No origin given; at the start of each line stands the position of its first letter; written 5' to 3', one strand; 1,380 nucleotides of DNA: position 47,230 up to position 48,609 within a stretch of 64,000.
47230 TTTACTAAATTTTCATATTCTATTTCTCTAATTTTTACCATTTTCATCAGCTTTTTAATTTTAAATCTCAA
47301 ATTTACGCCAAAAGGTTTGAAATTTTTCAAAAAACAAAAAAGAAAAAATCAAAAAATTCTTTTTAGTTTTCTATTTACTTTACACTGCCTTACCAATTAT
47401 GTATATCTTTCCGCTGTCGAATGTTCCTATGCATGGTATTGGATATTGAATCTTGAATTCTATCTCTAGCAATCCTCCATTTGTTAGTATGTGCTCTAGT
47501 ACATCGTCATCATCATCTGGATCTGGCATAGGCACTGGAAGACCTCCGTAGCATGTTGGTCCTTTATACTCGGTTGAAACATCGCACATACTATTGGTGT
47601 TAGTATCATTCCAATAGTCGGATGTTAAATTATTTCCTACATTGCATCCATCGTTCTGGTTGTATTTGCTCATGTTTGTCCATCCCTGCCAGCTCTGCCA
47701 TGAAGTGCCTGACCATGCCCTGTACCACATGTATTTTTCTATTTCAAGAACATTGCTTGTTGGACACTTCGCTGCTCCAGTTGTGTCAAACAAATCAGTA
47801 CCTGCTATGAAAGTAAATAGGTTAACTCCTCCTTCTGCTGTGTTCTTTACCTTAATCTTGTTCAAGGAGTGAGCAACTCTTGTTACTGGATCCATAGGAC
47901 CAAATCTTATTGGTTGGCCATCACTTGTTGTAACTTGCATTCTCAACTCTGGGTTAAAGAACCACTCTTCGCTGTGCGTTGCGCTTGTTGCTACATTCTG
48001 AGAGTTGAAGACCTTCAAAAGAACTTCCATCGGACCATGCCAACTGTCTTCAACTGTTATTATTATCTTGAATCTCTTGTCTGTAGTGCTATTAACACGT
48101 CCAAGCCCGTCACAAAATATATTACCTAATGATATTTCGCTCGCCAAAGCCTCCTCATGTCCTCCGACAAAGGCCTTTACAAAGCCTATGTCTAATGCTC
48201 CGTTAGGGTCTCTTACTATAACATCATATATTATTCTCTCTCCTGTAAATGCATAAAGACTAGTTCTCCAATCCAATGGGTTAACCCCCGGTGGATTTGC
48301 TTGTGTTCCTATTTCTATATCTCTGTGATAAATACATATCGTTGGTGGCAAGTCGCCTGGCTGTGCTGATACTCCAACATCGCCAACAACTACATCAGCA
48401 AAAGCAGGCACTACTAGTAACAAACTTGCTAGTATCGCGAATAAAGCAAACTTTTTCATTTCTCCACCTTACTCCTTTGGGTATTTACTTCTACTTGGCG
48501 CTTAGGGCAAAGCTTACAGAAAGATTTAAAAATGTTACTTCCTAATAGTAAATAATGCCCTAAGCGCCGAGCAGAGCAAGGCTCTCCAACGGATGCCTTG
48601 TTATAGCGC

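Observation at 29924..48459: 18.5-kb one-strand island of 11 modular secreted/anchored Cys- and Thr-rich surface proteins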

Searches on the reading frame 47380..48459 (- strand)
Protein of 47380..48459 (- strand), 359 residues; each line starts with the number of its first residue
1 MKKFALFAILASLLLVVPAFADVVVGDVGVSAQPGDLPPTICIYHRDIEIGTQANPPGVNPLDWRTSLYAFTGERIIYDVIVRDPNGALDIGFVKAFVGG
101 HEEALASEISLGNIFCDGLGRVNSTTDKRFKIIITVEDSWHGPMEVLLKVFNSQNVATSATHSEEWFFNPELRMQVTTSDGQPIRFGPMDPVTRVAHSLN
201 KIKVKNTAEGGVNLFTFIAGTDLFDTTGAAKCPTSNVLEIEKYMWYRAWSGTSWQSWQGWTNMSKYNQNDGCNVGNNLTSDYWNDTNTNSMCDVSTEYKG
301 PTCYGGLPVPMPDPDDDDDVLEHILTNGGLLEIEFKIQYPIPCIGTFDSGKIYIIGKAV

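Call 8: search_protein_families(library=pfam, proteins=[window:47380-48459:-], max_evalue=0.001)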
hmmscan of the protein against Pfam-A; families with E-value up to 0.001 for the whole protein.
window:47380-48459:- (359 aa): 0 families

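Call 14: find_encoding_contigs(protein=window:47380-48459:-, flank=10000, max_places=6)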
Protein window:47380-48459:- (359 aa): 5 contigs read that carry it; 3 places shown.
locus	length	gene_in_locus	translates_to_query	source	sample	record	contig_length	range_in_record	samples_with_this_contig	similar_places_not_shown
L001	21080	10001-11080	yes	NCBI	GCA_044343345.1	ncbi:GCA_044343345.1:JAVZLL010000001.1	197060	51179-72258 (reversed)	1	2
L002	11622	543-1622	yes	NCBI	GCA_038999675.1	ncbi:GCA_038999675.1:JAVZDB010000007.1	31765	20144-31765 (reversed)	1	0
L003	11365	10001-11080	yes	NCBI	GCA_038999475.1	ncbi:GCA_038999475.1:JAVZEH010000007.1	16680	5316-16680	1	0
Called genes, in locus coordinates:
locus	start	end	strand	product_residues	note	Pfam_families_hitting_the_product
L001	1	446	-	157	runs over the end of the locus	-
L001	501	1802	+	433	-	PF07690:MFS_1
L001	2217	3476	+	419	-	PF13173:AAA_14, PF13635:DUF4143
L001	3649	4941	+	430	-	PF13173:AAA_14, PF13635:DUF4143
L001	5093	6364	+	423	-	PF13173:AAA_14, PF13635:DUF4143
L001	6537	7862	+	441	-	PF01637:ATPase_2 (faint), PF13173:AAA_14, PF13635:DUF4143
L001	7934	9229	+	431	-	PF13173:AAA_14, PF13635:DUF4143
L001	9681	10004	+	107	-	-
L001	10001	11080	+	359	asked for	-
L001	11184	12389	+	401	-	-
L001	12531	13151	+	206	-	-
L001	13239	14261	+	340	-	-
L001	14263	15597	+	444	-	-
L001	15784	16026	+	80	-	-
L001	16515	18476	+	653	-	-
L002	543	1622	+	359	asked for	-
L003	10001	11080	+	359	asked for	-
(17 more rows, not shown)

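Call 15: find_homologous_proteins(query=window:47380-48459:-, max_evalue=0.001)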
Query window:47380-48459:- (359 aa): 79 proteins with E <= 0.001 among 2976 candidates.
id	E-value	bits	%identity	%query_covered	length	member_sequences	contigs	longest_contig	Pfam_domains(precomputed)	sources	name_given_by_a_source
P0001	1.6e-209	713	85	100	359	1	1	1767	-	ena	-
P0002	1.2e-181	621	100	73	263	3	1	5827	-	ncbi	ncbi:MAG: hypothetical protein QXZ69_02900, partial [Candidatus Micrarchaeia archaeon]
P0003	9.2e-175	599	73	100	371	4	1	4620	-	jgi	jgi:hypothetical protein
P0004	9.4e-172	589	73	100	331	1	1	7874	-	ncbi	ncbi:MAG: hypothetical protein QW480_01935 [Candidatus Aenigmatarchaeota archaeon]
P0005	1.1e-171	589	72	100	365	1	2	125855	-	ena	-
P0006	7.7e-166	569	72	100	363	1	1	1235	-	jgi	-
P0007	2.6e-160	551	67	100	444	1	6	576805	-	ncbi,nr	ncbi:MAG: hypothetical protein KQA36_00525 [Candidatus Aenigmarchaeota archaeon]|nr:hypothetical pro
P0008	5.8e-156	537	70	100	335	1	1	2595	-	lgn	-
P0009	1.9e-139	483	62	100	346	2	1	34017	-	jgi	jgi:hypothetical protein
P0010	9.4e-126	438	56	98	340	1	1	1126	-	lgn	-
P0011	5.0e-118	412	54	99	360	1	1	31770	-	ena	-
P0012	3.3e-117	409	52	100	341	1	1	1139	-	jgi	jgi:hypothetical protein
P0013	5.9e-116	405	53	95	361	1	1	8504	-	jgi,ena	-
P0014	1.1e-115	404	50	100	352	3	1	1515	-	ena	-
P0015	3.3e-114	400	51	99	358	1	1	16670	-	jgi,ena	-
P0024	1.6e-103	364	47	91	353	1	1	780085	-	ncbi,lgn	-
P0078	8.3e-40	155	32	100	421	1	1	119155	-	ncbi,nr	ncbi:MAG: hypothetical protein HYX24_04645 [Candidatus Aenigmarchaeota archaeon]|nr:hypothetical pro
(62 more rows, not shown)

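Call 18: search_solved_structures(query=A1, max_evalue=1)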
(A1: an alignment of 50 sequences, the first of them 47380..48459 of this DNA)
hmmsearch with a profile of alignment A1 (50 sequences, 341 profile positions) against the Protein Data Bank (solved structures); distinct sequences matched with E-value up to 1: 0.

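Call 19: find_encoding_contigs(protein=P0078, flank=10000, max_places=2)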
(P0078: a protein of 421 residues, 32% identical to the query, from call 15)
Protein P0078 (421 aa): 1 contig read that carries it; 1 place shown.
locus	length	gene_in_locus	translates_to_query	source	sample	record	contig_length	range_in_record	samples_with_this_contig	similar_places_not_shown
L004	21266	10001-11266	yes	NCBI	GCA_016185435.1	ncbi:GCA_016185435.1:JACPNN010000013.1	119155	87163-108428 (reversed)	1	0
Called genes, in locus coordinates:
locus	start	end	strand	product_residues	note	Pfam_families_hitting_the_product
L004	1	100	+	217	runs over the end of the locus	-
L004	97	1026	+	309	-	PF08843:AbiEii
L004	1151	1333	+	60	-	-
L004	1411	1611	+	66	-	-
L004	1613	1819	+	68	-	-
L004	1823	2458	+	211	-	-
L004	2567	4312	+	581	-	-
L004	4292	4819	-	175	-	-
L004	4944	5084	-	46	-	PF01402:RHH_1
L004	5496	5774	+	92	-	-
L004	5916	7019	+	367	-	-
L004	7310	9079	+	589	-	-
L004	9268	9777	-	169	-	-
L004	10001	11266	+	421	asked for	-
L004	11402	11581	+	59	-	-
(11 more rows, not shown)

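Call 20: find_encoding_contigs(protein=P0024, flank=10000, max_places=2)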
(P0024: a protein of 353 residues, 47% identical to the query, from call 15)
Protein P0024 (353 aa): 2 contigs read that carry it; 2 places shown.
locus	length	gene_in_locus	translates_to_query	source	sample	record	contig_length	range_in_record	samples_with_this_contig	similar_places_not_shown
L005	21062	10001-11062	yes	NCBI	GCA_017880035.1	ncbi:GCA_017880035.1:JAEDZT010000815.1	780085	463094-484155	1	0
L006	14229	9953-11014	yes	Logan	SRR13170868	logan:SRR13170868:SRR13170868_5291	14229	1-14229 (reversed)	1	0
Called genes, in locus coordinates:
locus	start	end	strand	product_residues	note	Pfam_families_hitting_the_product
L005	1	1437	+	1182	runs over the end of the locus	-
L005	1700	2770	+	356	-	-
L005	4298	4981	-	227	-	PF09414:RNA_ligase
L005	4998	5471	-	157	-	-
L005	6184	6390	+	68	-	-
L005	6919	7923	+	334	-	-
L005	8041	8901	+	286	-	-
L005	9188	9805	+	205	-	-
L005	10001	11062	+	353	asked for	-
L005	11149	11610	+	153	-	PF01980:TrmO_N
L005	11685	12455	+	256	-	-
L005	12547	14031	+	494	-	-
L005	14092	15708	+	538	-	-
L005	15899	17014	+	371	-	-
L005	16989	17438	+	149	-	-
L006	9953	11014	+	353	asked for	-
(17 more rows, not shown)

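Call 25: predict_structure(alignment_id=A1)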
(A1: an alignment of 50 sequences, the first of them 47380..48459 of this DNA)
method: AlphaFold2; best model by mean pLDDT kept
length: 359 residues; sequences in the alignment: 50
mean_pLDDT: 84.7   pTM: 0.77
mean pLDDT of the five models: 84.7, 84.4, 83.9, 83.5, 82.8
residues with pLDDT >= 90: 238; 70-90: 49; 50-70: 41; < 50: 31
segments of 3 or more residues with pLDDT < 50: 1-7, 13-32
pLDDT, mean of each block of 10 residues (from residue 1): 46 47 40 74 93 71 84 95 97 98 98 94 98 97 98 97 97 96 96 95 96 94 95 94 92 65 91 70 53 57 90 70 89 96 94 94
secondary structure, 60 per line:
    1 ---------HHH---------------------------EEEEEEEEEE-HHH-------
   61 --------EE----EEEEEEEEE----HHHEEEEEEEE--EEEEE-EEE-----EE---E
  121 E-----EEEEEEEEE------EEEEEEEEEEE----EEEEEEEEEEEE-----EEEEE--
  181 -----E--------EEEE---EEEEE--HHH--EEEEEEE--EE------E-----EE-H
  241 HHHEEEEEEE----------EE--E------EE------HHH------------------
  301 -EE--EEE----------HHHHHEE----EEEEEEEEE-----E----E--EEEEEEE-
elements in order: E40-49 E75-83 E91-98 E101-105 E107-109 E127-135 E142-152 E157-168 E174-178 E195-198 E202-206 E214-220 H240-243 E244-250 E306-308 H319-323 E330-338 E352-358

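Call 27: fold_search(model_id=the predicted structure, library=pdb)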
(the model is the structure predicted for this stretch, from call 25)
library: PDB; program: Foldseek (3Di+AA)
matches with E <= 10: 1524; with E <= 0.001: 18
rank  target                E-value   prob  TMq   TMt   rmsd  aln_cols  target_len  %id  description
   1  5dza                  1.1e-04  0.98  0.26  0.29  15.7       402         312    8  Streptococcus agalactiae AgI/II polypeptide BspA C terminal domain (WT) (released 2016-06-22)
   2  1r19_B                1.1e-04  0.93  0.17  0.20  20.2       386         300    8  Crystal Structure Analysis of S.epidermidis adhesin SdrG binding to Fibrinogen (Apo structure) (released 2003-10-28)
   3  1w8o_A                1.2e-04  1.00  0.22  0.14  16.5       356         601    7  Contribution of the Active Site Aspartic Acid to Catalysis in the Bacterial Neuraminidase from Micromonospora viridifa (released 2004-09-29)
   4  4mmz_A                1.2e-04  0.93  0.21  0.11  17.1       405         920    7  Integrin AlphaVBeta3 ectodomain bound to an antagonistic tenth domain of Fibronectin (released 2014-03-26)
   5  2ber                  1.5e-04  1.00  0.23  0.15  16.2       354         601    8  Y370G Active Site Mutant of the Sialidase from Micromonospora viridifaciens in complex with beta-Neu5Ac (sialic acid). (released 2005-04-04)
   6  4b60_A                1.7e-04  0.87  0.16  0.18  20.5       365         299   10  Structure of rFnBPA(189-505) in complex with fibrinogen gamma chain C- terminal peptide (released 2013-10-09)
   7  5wtb_A                2.2e-04  0.72  0.16  0.17  23.2       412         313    9  Complex Structure of Staphylococcus aureus SdrE with human complement factor H (released 2017-07-19)
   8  6avu_A                2.8e-04  0.91  0.21  0.10  16.7       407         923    8  Human alpha-V beta-3 Integrin (open conformation) in complex with the therapeutic antibody LM609 (released 2017-11-01)
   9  5wtb_C                3.5e-04  0.72  0.16  0.17  22.8       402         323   10  Complex Structure of Staphylococcus aureus SdrE with human complement factor H (released 2017-07-19)
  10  5es4_A                3.6e-04  0.97  0.24  0.10  16.7       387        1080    9  RE-REFINEMENT OF INTEGRIN ALPHAXBETA2 ECTODOMAIN IN THE CLOSED/BENT CONFORMATION (released 2016-03-02)
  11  6avr_A                3.6e-04  0.90  0.21  0.10  17.0       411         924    8  Human alpha-V beta-3 Integrin (intermediate conformation) in complex with the therapeutic antibody LM609 (released 2017-11-01)
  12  2bzd_A                3.8e-04  0.99  0.22  0.14  16.7       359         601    9  Galactose recognition by the carbohydrate-binding module of a bacterial sialidase. (released 2005-08-19)
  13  6avq_A                4.0e-04  0.90  0.21  0.10  16.9       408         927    8  The Therapeutic Antibody LM609 Selectively Inhibits Ligand Binding to Human alpha-V beta-3 Integrin via Steric Hindran (released 2017-11-01)
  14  4ei0_B                4.2e-04  0.96  0.19  0.21  16.7       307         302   11  Crystal structure of a DUF4466 family protein (PARMER_03218) from Parabacteroides merdae ATCC 43184 at 2.00 A resoluti (released 2012-05-30)
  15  5wtb_B                5.2e-04  0.57  0.15  0.17  23.6       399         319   11  Complex Structure of Staphylococcus aureus SdrE with human complement factor H (released 2017-07-19)
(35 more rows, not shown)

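Call 35: search_protein_families(library=pfam, alignment_id=A1, max_evalue=1)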
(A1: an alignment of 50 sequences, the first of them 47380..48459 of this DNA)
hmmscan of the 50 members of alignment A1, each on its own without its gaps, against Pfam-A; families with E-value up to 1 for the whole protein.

A. member 1, window:47380-48459:- (359 aa): 0 families

B. families by the number of members that match (of 50 scanned): 11 families
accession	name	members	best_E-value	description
PF23228.1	zf_PCFS4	2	0.018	PCFS4 zinc finger domain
PF07465.18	PsaM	1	0.032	Photosystem I protein M (PsaM)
PF09923.14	DUF2155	1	0.034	Uncharacterized protein conserved in bacteria (DUF2155)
PF23033.1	DUF7034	1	0.04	Domain of unknown function (DUF7034)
PF23616.1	Ig_GEX2_N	1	0.054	GEX2 N-terminal Ig-like domain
PF24740.1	DUF7691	1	0.067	Domain of unknown function (DUF7691)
PF12117.13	NS1_C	1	0.083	Parvovirus non-structural protein 1, C-terminal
PF03718.19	Glyco_hydro_49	1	0.086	Glycosyl hydrolase family 49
PF02347.22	GDC-P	1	0.21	Glycine cleavage system P-protein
PF24013.1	DUF7327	1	0.22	Family of unknown function (DUF7327)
PF21498.3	Obc1_C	1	0.25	Oxalate biosynthetic component 1, C-terminal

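Call 38: find_related_loci(query=A1, collection=genome_contigs, flank=10000)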
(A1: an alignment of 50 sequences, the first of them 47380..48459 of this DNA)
Query A1 (359 aa) in genome_contigs; peptide patterns used: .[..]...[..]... (x = any residue, [..] = any of these).
46 stretches matched a pattern; 13 encode a relative of the query (tblastn E <= 1e-3); 12 distinct loci.
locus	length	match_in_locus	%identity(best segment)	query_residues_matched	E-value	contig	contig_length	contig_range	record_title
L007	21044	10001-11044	48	1-359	4e-107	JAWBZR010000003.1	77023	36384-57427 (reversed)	MAG: Candidatus Aenigmatarchaeota archaeon isolate JZ-1_201901_bins_70 JZ-1_201901_bins_70_scaffold_3, whole genome shot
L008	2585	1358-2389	48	9-359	7e-111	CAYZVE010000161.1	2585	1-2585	MAG TPA_asm: uncultured archaeon isolate binchicken_co387_541 genome assembly, contig: NODE_59080_length_2585_cov_12.460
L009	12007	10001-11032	48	12-359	1e-106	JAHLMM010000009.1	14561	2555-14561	MAG: Candidatus Aenigmatarchaeota archaeon isolate DRTY-6_1_bin_65 NODE_9_length_14561_cov_1.53145, whole genome shotgun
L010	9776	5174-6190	48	2-359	1e-105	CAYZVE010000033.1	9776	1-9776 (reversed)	MAG TPA_asm: uncultured archaeon isolate binchicken_co387_541 genome assembly, contig: NODE_9368_length_9776_cov_12.9877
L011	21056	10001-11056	46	1-359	5e-104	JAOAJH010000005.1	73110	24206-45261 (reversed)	MAG: Candidatus Aenigmatarchaeota archaeon isolate SKW179 NODE_5_length_73110_cov_5.803472, whole genome shotgun sequenc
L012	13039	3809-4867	47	1-359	6e-103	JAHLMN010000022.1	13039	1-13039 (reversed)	MAG: Candidatus Aenigmatarchaeota archaeon isolate DRTY-7_1_bin_34 NODE_727_length_13039_cov_11.0116, whole genome shotg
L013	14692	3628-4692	44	1-359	2e-87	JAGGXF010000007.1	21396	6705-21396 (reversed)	MAG: Candidatus Aenigmatarchaeota archaeon isolate AUK145 PB_MBMC_099_c_000000000002, whole genome shotgun sequence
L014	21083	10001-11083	36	26-359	4e-52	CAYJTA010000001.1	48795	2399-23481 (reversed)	MAG TPA_asm: uncultured archaeon isolate ERP125453_co1_278 genome assembly, contig: NODE_505_length_48795_cov_4.797189,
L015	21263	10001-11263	32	1-359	5e-50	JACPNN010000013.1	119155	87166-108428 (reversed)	MAG: Candidatus Aenigmatarchaeota archaeon isolate NC_groundwater_576_Ag_S-0.2um_47_17 S36_SO-2_scaffold_304744, whole g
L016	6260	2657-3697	34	41-359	4e-47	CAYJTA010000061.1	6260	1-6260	MAG TPA_asm: uncultured archaeon isolate ERP125453_co1_278 genome assembly, contig: NODE_16298_length_6260_cov_5.265753,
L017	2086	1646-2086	41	3-137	5e-19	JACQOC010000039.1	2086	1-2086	MAG: Candidatus Aenigmatarchaeota archaeon isolate NC_groundwater_1271_Ag_S-0.2um_58_22 S_p2_S4_coassembly_k141_1205782,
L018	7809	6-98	55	329-359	6e-8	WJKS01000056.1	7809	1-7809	MAG: Candidatus Aenigmatarchaeota archaeon isolate Bin_042 k141_2383929, whole genome shotgun sequence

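Call 60: fold_search(model_id=the predicted structure, library=viral)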
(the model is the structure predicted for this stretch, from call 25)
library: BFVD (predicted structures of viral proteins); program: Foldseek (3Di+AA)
matches with E <= 10: 800; with E <= 0.001: 8
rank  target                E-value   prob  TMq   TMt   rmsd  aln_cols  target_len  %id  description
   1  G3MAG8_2              9.9e-05  0.99  0.22  0.11  26.6       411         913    8  Gp427 [Bacillus phage G]
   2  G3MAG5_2              2.1e-04  0.98  0.24  0.13  29.7       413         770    8  Gp424 [Bacillus phage G]
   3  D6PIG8                2.6e-04  0.99  0.22  0.15  14.5       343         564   10  (no name in the UniProt tables at hand)
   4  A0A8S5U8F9            3.4e-04  0.66  0.15  0.14  20.6       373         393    8  Clumping factor [Siphoviridae sp. ct9j27]
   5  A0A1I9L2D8            3.9e-04  0.87  0.18  0.14  14.2       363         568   12  Hemagglutinin-like protein [Xanthomonas phage XAJ2]
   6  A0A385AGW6            5.3e-04  0.75  0.20  0.09  21.8       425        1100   11  Tail protein [Methanobacterium virus Drs3]
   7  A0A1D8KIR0            6.5e-04  0.96  0.17  0.07  20.1       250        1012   13  Baseplate hub + tail lysozyme [Synechococcus phage S-CAM3]
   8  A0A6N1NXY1            8.4e-04  0.77  0.20  0.09  28.0       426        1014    8  DUF11 domain-containing protein [Tupanvirus soda lake]
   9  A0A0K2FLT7            1.3e-03  0.99  0.23  0.13  11.8       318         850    9  (no name in the UniProt tables at hand)
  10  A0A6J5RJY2            1.3e-03  0.72  0.16  0.08  17.0       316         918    9  Tip attachment protein J [uncultured Caudovirales phage]
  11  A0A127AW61            1.4e-03  0.80  0.20  0.10  23.8       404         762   11  Putative regulator of chromosome condensation [Bacillus phage SP-15]
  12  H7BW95                1.7e-03  0.57  0.17  0.13  26.0       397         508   10  (no name in the UniProt tables at hand)
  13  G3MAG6                2.1e-03  0.66  0.20  0.09  28.0       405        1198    9  Gp425 [Bacillus phage G]
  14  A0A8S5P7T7            2.2e-03  0.98  0.21  0.10  17.3       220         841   12  FN3 [Siphoviridae sp. ctmYS12]
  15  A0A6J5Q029            2.7e-03  0.57  0.19  0.11  17.5       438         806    8  Uncharacterized protein [uncultured Caudovirales phage]
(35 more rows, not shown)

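Call 74: find_related_loci(query=A1, collection=viral_contigs, flank=10000)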
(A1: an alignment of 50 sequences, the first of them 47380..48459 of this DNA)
Query A1 (359 aa) in viral_contigs; peptide patterns used: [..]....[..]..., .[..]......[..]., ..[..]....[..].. (x = any residue, [..] = any of these).
8 stretches matched a pattern, but none encodes a relative of the query by tblastn (E <= 1e-3).

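Call 79: find_encoding_contigs(protein=P0007, flank=10000, max_places=3)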
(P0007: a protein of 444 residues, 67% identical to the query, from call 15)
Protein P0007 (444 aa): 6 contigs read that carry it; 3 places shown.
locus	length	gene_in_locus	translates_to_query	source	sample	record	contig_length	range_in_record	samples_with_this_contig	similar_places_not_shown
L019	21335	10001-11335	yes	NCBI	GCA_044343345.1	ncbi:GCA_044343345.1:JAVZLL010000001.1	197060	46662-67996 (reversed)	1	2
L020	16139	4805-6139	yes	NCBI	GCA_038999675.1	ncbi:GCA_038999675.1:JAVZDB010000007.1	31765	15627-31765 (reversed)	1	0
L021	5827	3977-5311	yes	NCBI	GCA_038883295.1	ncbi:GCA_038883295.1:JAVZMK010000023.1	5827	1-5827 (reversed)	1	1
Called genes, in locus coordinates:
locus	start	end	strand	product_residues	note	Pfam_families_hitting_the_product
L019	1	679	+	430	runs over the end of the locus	PF13173:AAA_14, PF13635:DUF4143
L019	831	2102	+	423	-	PF13173:AAA_14, PF13635:DUF4143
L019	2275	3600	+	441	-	PF01637:ATPase_2 (faint), PF13173:AAA_14, PF13635:DUF4143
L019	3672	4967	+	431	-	PF13173:AAA_14, PF13635:DUF4143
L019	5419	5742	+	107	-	-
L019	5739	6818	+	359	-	-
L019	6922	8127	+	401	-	-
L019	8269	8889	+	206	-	-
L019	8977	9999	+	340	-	-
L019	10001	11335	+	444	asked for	-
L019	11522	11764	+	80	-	-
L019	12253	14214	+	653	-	-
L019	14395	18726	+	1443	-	-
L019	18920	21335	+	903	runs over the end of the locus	PF19077:Big_13 (faint)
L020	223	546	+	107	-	-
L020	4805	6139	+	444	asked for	-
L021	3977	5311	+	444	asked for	-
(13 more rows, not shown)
